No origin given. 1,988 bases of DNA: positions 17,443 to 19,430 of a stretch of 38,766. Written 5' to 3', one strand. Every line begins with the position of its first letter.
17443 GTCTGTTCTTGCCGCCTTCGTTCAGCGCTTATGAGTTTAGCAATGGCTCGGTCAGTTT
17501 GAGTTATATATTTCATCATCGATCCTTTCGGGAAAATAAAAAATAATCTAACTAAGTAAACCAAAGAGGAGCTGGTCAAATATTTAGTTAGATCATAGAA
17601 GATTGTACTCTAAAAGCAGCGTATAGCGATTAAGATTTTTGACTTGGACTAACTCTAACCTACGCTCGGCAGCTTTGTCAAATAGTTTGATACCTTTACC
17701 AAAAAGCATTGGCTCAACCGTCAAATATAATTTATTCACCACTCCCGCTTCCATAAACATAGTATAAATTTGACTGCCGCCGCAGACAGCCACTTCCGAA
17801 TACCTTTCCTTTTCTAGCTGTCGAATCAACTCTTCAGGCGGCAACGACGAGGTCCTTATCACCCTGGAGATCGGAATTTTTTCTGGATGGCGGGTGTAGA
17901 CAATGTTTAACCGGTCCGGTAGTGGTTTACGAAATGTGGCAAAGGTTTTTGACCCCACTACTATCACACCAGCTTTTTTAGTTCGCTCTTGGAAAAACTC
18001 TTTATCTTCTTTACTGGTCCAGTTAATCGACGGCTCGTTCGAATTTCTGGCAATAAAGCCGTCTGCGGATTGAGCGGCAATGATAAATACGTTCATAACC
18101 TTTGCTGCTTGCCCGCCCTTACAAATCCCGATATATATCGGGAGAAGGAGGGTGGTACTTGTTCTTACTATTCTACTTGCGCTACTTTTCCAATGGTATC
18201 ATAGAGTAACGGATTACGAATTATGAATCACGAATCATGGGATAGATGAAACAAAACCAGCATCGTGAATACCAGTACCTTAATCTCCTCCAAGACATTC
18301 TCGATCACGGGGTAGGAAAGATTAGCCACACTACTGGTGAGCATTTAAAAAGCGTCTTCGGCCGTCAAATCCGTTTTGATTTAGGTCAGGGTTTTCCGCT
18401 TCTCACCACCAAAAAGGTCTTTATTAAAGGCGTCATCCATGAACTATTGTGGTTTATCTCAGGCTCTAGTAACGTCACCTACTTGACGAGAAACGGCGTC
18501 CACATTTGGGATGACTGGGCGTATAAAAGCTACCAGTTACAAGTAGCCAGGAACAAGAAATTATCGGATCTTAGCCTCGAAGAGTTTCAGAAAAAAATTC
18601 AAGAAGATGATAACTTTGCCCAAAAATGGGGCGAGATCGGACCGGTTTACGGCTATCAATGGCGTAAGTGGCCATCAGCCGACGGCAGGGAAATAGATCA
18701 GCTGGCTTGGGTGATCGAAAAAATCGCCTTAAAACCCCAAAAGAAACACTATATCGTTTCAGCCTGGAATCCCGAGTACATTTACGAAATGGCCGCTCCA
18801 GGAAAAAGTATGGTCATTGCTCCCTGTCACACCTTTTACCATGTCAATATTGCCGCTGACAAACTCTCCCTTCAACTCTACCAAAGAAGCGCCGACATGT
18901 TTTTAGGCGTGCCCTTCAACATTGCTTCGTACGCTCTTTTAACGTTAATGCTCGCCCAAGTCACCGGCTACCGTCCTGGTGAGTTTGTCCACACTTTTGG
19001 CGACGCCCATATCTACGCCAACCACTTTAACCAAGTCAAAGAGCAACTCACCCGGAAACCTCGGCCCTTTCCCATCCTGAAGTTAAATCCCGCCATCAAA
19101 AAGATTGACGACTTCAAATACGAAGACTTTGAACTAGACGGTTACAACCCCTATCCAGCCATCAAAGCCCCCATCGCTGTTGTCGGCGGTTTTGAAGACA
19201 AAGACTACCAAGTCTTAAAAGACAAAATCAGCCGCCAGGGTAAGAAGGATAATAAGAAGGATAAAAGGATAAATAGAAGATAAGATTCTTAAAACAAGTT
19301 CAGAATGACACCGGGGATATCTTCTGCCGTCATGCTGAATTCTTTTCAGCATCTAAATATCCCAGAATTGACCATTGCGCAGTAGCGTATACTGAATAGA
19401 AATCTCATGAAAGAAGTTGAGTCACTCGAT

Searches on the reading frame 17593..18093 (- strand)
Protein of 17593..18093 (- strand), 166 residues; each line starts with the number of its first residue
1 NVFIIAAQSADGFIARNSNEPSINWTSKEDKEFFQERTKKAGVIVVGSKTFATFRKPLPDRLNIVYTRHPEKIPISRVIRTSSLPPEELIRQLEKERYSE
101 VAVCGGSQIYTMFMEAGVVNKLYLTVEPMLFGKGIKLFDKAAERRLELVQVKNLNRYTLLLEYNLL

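Call 76: search_protein_families(library=pfam, proteins=[window:17593-18093:-], max_evalue=0.00001)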
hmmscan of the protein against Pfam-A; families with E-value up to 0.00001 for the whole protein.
window:17593-18093:- (166 aa): 2 families
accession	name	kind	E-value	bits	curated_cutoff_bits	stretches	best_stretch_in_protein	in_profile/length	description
PF00186.24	DHFR_1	-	2.1e-18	66.9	25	1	2-126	2-115/159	Dihydrofolate reductase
PF01872.23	RibD_C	-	6.3e-18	65.7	24.1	1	2-155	3-192/197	RibD C-terminal domain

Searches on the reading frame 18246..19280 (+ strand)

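Call 76: search_protein_families(library=pfam, proteins=[window:18246-19280:+], max_evalue=0.00001)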
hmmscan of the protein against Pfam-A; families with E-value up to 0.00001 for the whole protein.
window:18246-19280:+ (345 aa): 1 family
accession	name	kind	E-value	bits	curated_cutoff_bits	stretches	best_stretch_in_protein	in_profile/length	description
PF00303.24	Thymidylat_synt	-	6.1e-107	357.1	24.3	1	10-312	2-266/266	Thymidylate synthase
